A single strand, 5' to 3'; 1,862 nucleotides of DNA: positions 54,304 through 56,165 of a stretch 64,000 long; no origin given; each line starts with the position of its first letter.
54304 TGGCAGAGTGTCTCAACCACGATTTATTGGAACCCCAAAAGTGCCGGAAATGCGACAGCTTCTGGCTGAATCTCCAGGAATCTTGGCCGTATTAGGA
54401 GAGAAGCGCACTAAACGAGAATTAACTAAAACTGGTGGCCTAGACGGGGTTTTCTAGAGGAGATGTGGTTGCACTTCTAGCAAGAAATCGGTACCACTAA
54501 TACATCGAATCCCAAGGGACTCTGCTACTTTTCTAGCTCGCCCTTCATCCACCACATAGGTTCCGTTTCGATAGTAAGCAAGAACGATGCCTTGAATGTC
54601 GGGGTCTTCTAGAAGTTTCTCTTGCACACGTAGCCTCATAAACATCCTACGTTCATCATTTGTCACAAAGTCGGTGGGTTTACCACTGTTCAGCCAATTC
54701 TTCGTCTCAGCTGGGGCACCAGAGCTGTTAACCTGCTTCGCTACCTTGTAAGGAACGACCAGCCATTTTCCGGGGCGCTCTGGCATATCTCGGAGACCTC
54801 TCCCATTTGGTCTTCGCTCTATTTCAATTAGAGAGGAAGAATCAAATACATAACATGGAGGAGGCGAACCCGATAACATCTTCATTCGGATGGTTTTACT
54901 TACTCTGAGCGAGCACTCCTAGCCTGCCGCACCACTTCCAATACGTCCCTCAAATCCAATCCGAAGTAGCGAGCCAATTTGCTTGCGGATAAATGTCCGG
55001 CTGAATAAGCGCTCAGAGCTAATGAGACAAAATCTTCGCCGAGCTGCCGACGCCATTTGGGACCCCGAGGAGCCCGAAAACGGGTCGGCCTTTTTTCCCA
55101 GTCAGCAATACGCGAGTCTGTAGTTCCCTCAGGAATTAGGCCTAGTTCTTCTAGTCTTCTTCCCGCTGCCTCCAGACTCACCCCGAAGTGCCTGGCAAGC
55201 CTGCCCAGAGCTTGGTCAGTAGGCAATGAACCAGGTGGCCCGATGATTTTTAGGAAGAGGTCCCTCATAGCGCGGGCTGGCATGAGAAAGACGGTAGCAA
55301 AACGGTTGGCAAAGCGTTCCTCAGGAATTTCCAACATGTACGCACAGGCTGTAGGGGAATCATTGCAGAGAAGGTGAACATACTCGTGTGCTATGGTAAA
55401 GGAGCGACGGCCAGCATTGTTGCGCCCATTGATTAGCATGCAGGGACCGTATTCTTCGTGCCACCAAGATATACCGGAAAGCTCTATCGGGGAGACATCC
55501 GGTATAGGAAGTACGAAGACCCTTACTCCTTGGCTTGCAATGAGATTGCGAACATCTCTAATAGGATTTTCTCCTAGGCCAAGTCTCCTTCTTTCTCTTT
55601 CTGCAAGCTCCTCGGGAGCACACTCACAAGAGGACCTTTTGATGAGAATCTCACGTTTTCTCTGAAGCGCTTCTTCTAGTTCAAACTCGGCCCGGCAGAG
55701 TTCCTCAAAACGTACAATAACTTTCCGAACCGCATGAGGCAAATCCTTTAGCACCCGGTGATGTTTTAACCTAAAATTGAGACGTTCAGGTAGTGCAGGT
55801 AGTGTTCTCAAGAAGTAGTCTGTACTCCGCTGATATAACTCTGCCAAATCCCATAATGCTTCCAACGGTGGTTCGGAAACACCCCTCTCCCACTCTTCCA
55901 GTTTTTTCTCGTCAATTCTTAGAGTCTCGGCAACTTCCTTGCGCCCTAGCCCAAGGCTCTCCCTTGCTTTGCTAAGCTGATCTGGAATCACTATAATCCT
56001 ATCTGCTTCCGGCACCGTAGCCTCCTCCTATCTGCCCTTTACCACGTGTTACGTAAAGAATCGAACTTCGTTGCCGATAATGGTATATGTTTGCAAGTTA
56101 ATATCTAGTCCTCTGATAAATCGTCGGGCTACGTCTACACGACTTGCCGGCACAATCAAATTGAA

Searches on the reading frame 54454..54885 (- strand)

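Call 32: search_protein_families(library=padloc, proteins=[window:54454-54885:-], max_evalue=0.001)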
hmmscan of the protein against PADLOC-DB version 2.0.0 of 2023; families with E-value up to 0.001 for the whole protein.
window:54454-54885:- (143 aa): 2 families
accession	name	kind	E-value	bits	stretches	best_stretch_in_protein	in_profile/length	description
PDLC05070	PDC-S70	-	3.3e-05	22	1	13-132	6-118/161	-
PDLC05071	PDC-S70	-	3.6e-05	21.9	1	42-129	29-113/161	-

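Call 33: search_protein_families(library=pfam, proteins=[window:54454-54885:-], max_evalue=0.001)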
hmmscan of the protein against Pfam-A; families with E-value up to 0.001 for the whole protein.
window:54454-54885:- (143 aa): 0 families

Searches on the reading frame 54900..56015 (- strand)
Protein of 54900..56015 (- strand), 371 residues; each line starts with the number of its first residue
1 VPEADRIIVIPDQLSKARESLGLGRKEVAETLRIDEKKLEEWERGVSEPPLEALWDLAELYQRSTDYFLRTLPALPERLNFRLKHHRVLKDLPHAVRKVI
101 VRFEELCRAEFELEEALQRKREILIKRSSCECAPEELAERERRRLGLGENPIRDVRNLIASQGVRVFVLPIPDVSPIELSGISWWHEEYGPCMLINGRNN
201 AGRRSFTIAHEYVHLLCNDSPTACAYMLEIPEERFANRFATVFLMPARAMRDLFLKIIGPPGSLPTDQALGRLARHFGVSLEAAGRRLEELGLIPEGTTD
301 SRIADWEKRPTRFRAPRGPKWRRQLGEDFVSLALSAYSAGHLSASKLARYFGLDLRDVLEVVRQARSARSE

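Call 32: search_protein_families(library=padloc, proteins=[window:54900-56015:-], max_evalue=0.001)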
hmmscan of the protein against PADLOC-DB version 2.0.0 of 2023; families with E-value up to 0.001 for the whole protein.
window:54900-56015:- (371 aa): 17 families
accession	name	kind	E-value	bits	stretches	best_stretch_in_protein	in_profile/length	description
PDLC03949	RmrA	-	1.6e-30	104.2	1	11-358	4-329/363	-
PDLC03947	RmrA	-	4.4e-25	86.3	1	9-296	11-295/383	-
PDLC03951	RmrA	-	2.8e-22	77.2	1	11-297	10-291/400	-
PDLC03952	RmrA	-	2.3e-21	74.1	2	135-294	154-305/395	-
PDLC03948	RmrA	-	7.1e-21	72.5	1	11-297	10-295/397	-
PDLC03955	RmrA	-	3.4e-20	70.6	1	11-299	22-298/371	-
PDLC03946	RmrA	-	6.7e-20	69.1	1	12-318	5-294/357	-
PDLC03954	RmrA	-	3.3e-19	67.1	1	11-296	12-295/380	-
PDLC03956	RmrA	-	6.5e-18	63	2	135-299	138-294/399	-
PDLC03945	RmrA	-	2.6e-17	61.1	1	13-296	6-298/394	-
PDLC03953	RmrA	-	8.9e-17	59.4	1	11-308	7-300/373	-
PDLC03944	RmrA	-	3.2e-15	54.1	1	12-298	9-290/384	-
PDLC03943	RmrA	-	3e-13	47.6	1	14-297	7-278/370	-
PDLC04141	capP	-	3.4e-13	47.7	1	192-292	55-154/242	capP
PDLC03950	RmrA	-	4.4e-13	47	1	131-253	127-247/369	-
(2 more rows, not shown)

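Call 33: search_protein_families(library=pfam, proteins=[window:54900-56015:-], max_evalue=0.001)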
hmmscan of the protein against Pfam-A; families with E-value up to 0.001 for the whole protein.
window:54900-56015:- (371 aa): 5 families
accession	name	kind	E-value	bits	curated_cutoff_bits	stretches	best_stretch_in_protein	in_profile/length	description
PF06114.19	Peptidase_M78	-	2.8e-16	59.9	22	1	162-289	4-123/123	IrrE N-terminal-like domain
PF01381.28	HTH_3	-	1.6e-10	41.3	23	1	15-68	2-55/55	Helix-turn-helix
PF12844.13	HTH_19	-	5.5e-08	33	30.2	1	14-70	4-60/64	Helix-turn-helix domain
PF13560.12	HTH_31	-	3.4e-06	27.7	27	1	13-64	5-57/64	Helix-turn-helix domain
PF13413.12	HTH_25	-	0.00041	20.6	24.6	1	13-45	1-33/62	Helix-turn-helix domain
